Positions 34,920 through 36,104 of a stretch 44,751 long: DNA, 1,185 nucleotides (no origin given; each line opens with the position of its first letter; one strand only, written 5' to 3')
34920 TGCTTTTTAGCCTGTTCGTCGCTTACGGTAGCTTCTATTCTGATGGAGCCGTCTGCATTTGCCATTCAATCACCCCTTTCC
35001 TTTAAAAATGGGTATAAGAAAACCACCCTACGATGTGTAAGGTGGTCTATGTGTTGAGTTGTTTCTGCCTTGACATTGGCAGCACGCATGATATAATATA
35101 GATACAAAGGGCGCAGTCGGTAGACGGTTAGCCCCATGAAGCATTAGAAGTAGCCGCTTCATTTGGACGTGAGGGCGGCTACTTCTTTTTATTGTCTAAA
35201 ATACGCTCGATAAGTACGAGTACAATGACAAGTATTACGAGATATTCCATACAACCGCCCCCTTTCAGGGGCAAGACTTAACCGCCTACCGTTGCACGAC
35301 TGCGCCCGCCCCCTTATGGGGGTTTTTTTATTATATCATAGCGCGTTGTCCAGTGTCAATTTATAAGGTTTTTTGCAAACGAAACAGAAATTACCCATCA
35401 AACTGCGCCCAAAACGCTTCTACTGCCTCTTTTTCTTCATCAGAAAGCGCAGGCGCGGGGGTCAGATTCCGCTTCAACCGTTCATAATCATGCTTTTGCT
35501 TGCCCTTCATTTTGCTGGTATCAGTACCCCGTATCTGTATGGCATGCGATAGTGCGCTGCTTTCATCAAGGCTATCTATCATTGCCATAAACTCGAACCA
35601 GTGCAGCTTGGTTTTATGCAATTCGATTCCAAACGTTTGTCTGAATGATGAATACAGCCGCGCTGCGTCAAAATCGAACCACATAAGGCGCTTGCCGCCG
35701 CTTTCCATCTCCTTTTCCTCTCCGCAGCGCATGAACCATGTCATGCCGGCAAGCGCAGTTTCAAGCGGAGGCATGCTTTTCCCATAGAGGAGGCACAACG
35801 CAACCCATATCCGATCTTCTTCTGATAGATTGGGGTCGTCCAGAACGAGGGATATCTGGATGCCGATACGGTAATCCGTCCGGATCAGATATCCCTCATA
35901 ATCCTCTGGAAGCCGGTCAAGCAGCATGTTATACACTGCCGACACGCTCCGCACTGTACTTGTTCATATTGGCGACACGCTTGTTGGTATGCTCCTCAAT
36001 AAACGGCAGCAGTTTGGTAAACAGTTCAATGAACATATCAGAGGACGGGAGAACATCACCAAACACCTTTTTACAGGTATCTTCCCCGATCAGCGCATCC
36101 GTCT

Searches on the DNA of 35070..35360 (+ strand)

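Call 67: search_dna_similar(query=window:35070-35360:+, collection=plasmids, mode=distant, max_evalue=0.001, max_rows=15)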
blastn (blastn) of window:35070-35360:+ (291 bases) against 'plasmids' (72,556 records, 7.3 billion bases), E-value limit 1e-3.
Records with a match: 1; places in all: 1; records where one place covers at least 80% of the query: 0.
Best place of each record, by identity: 60-80% 1.
By first word of the organism name: Anaerotruncus 1.
By predicted mobility (MOB-suite, as given by PLSDB): non-mobilizable 1.
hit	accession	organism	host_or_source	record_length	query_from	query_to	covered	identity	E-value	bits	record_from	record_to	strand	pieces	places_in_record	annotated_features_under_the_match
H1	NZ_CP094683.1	Anaerotruncus colihominis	Homo sapiens,isolate,feces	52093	37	119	29%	79.1%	2e-8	66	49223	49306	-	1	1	none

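Call 68: get_annotated_region(hit=H1, flank=1500)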
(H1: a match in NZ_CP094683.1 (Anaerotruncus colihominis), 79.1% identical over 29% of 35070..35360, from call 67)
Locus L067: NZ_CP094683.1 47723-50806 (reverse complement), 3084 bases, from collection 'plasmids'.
description: Anaerotruncus colihominis strain VE303-02 plasmid unnamed, complete sequence
organism: Anaerotruncus colihominis (NCBI taxid 169435)
taxonomy: Bacteria; Bacillota; Clostridia; Eubacteriales; Oscillospiraceae; Anaerotruncus; Anaerotruncus colihominis
host: -; source: Homo sapiens,isolate,feces; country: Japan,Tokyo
typing (MOB-suite, as given by PLSDB): non-mobilizable
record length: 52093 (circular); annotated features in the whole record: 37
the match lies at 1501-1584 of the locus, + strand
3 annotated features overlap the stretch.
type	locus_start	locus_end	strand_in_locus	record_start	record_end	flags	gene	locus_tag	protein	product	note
CDS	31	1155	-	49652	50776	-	-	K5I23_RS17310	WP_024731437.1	hypothetical protein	-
CDS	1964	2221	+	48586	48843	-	-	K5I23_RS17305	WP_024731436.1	hypothetical protein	-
CDS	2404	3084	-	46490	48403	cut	-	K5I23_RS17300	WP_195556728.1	DnaB-like helicase C-terminal domain-containing protein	GO:0006260 - DNA replication [Evidence IEA]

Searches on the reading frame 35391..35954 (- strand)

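Call 25: search_protein_families(library=pfam, proteins=[window:35391-35954:-], max_evalue=0.001)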
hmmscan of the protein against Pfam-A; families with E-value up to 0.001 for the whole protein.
window:35391-35954:- (187 aa): 1 family
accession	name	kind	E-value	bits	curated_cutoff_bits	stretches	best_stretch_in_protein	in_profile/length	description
PF06854.16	Phage_Gp15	-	8.6e-27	94.6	23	1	20-163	14-167/170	Bacteriophage Gp15 protein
